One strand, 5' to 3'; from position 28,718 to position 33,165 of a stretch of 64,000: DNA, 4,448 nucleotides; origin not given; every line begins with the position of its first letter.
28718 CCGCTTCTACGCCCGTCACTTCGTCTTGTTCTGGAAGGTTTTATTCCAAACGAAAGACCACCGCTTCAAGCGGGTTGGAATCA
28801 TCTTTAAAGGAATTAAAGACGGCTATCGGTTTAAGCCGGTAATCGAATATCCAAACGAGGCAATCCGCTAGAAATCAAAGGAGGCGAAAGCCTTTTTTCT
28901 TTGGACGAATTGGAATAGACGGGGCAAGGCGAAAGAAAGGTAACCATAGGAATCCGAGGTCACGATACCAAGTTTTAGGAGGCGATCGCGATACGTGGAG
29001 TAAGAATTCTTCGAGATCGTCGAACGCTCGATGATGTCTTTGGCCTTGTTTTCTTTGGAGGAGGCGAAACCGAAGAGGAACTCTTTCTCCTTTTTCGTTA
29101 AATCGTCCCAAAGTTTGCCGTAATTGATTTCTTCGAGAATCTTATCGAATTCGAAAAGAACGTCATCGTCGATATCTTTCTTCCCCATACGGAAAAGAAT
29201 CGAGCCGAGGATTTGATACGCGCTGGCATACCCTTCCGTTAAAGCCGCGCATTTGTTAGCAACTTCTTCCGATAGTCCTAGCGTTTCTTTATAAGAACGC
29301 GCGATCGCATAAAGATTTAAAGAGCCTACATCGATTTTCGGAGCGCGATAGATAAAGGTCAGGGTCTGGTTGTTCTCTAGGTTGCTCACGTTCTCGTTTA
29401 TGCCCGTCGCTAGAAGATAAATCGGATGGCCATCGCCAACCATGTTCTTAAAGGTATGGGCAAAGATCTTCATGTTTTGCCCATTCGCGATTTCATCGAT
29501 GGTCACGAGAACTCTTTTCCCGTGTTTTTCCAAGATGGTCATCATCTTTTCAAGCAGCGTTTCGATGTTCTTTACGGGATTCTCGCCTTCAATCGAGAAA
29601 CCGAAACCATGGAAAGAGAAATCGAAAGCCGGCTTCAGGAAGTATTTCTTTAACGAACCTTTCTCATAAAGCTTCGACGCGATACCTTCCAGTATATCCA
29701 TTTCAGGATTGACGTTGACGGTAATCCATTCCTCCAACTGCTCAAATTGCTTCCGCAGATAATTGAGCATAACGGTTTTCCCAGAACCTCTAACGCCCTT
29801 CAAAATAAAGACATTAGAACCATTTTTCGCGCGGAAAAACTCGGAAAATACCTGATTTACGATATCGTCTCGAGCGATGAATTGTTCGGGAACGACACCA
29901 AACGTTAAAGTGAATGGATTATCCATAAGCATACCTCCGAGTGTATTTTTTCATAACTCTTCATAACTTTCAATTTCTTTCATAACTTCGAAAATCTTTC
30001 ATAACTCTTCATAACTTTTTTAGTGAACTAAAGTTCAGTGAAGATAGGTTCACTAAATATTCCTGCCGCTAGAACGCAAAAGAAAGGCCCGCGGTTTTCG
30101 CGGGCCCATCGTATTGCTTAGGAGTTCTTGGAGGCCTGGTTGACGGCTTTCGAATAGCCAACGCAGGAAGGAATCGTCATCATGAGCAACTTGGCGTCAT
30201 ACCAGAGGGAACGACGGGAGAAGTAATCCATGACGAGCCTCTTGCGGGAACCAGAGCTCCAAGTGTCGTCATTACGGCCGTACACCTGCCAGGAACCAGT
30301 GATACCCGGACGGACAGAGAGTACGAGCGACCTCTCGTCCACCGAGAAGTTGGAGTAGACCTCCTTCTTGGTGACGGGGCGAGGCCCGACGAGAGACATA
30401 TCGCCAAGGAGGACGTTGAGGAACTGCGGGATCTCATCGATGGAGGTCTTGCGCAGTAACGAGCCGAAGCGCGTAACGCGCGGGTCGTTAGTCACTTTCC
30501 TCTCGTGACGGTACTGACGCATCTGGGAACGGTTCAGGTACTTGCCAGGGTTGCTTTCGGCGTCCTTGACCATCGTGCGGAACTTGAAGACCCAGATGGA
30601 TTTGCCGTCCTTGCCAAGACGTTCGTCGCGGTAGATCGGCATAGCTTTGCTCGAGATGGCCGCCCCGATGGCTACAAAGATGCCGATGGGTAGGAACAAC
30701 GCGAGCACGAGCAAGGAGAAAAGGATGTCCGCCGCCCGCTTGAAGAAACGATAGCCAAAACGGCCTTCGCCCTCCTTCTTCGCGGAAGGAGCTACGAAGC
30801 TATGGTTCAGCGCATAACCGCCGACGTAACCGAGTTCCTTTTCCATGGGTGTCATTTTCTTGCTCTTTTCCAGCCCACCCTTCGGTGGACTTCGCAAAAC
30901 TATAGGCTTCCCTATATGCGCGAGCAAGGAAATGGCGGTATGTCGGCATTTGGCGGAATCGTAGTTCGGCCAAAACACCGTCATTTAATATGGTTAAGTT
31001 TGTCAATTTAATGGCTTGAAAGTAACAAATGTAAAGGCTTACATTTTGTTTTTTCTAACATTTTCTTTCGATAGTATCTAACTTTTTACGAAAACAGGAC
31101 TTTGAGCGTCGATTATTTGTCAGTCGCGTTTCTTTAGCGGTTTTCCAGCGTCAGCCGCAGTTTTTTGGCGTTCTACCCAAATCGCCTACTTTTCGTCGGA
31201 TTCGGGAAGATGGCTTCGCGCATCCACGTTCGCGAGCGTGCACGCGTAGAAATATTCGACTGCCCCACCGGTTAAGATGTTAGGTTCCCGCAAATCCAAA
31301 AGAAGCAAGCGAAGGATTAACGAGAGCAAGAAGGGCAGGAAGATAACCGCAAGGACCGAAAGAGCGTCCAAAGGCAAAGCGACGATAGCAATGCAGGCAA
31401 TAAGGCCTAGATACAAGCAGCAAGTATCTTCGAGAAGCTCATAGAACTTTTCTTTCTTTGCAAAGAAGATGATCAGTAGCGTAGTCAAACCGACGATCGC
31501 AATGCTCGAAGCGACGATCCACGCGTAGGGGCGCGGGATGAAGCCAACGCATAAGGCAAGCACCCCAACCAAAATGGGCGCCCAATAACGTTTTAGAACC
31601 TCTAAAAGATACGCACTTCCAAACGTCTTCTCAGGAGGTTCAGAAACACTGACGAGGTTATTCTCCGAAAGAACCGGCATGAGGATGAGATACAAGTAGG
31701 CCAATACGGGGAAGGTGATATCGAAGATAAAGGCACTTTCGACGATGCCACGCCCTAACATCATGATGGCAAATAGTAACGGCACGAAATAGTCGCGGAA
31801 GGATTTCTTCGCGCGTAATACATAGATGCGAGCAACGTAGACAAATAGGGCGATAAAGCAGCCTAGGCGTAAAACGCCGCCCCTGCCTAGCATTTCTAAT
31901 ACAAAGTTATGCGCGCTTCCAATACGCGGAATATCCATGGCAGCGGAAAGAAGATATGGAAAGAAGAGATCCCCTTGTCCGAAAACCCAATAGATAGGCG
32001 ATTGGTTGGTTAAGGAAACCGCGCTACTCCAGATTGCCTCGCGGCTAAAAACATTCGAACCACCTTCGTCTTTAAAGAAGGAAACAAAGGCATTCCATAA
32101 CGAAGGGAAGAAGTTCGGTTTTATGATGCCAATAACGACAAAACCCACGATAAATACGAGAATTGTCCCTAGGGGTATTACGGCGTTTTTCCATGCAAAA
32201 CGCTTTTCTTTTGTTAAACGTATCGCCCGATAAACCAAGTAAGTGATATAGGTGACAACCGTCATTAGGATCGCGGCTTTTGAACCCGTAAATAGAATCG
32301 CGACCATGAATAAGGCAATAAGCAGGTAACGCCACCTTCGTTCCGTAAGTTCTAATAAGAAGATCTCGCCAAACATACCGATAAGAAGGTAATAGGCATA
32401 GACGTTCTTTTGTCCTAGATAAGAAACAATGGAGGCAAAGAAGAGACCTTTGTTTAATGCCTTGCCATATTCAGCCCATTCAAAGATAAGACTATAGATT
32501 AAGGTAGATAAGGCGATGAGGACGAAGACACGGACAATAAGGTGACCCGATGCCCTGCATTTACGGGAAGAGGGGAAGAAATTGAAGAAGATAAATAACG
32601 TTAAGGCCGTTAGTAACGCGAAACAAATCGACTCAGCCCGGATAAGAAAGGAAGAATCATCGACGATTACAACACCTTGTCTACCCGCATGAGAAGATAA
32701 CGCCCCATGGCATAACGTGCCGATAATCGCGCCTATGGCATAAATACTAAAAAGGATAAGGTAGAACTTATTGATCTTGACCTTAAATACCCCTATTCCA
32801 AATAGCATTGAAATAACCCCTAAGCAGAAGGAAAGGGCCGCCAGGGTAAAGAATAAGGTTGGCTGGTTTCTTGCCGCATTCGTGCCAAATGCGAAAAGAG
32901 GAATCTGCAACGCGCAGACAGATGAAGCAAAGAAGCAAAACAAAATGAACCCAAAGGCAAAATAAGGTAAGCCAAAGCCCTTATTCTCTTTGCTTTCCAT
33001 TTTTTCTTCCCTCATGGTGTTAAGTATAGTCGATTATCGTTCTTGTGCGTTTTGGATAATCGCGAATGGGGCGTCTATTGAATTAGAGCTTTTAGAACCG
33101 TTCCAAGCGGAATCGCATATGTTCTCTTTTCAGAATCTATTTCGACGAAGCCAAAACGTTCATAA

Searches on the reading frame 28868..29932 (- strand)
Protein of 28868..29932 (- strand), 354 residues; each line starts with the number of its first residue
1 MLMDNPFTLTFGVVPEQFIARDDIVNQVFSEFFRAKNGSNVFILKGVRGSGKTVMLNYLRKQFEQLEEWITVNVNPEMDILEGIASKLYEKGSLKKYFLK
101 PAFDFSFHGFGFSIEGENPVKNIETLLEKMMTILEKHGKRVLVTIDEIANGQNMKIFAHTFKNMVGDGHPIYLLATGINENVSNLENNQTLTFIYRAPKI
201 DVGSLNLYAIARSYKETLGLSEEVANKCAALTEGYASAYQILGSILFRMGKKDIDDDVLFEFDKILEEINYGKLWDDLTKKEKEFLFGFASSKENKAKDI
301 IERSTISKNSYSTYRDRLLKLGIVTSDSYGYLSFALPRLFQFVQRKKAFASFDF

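Call 8: search_protein_families(library=pfam, proteins=[window:28868-29932:-], max_evalue=0.001)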
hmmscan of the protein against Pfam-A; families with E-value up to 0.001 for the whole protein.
window:28868-29932:- (354 aa): 7 families
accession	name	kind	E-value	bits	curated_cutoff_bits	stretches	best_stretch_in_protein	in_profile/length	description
PF13173.12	AAA_14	-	1.9e-06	28.4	27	0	40-100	3-56/129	AAA domain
PF07693.20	KAP_NTPase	-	9.8e-06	25.5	20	0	41-76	22-58/293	KAP family P-loop domain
PF13401.12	AAA_22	-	1.8e-05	25.5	27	1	39-150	5-95/130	AAA domain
PF25199.1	nSTAND_NTPase5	-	2.7e-05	24.5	34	1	10-88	10-90/145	Novel STAND NTPase 5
PF13191.12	AAA_16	-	3.5e-05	24.8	32.6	1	17-148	1-141/167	AAA ATPase domain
PF01637.24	ATPase_2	-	3.5e-05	24.2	33.2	1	37-150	18-121/225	ATPase domain predominantly from Archaea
PF10236.15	DAP3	-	0.00075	19.3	23.1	0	36-98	20-81/311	Mitochondrial ribosomal death-associated protein 3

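Call 9: search_protein_families(library=padloc, proteins=[window:28868-29932:-], max_evalue=0.001)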
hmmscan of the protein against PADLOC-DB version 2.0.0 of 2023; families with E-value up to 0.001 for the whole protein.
window:28868-29932:- (354 aa): 3 families
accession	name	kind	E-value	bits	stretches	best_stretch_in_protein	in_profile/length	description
PDLC04475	PDC-M16A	-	1.7e-05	21.5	1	29-67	23-59/721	-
PDLC04787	PDC-S01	-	4.6e-05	20.5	0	17-78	9-68/412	-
PDLC04476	PDC-M16A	-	0.00042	16.8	1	30-65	17-51/691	-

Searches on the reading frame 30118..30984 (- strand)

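Call 8: search_protein_families(library=pfam, proteins=[window:30118-30984:-], max_evalue=0.001)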
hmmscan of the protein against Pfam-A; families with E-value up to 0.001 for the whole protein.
window:30118-30984:- (288 aa): 1 family
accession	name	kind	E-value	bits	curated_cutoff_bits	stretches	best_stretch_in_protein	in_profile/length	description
PF02397.22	Bac_transf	-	4.2e-54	183.2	27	1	82-274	1-177/179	Bacterial sugar transferase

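Call 9: search_protein_families(library=padloc, proteins=[window:30118-30984:-], max_evalue=0.001)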
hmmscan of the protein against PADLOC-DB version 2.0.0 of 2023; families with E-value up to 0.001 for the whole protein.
window:30118-30984:- (288 aa): 0 families

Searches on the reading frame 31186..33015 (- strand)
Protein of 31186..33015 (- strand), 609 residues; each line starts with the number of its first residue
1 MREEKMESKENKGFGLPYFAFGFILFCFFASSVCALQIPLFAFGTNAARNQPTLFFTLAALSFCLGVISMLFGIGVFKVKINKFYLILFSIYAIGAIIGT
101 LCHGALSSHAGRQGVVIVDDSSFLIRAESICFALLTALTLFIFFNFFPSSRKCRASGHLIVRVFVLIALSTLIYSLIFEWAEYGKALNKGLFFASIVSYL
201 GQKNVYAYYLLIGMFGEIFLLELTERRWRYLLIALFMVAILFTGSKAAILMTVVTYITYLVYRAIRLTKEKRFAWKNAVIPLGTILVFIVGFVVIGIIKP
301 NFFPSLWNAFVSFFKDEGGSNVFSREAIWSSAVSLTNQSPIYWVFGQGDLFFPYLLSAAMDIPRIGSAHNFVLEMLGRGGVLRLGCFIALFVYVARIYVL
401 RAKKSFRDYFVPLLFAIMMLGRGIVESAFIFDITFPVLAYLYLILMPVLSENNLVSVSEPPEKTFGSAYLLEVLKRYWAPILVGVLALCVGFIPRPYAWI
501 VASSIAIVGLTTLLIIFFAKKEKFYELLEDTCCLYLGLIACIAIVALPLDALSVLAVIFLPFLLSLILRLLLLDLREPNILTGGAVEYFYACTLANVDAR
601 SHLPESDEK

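Call 8: search_protein_families(library=pfam, proteins=[window:31186-33015:-], max_evalue=0.001)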
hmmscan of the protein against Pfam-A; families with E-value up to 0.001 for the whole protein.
window:31186-33015:- (609 aa): 1 family
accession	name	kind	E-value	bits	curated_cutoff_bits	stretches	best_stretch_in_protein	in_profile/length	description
PF04932.20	Wzy_C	-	2.5e-10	40.8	31.7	1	232-387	2-148/149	O-Antigen ligase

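Call 9: search_protein_families(library=padloc, proteins=[window:31186-33015:-], max_evalue=0.001)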
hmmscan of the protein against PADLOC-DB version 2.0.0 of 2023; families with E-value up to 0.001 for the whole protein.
window:31186-33015:- (609 aa): 0 families
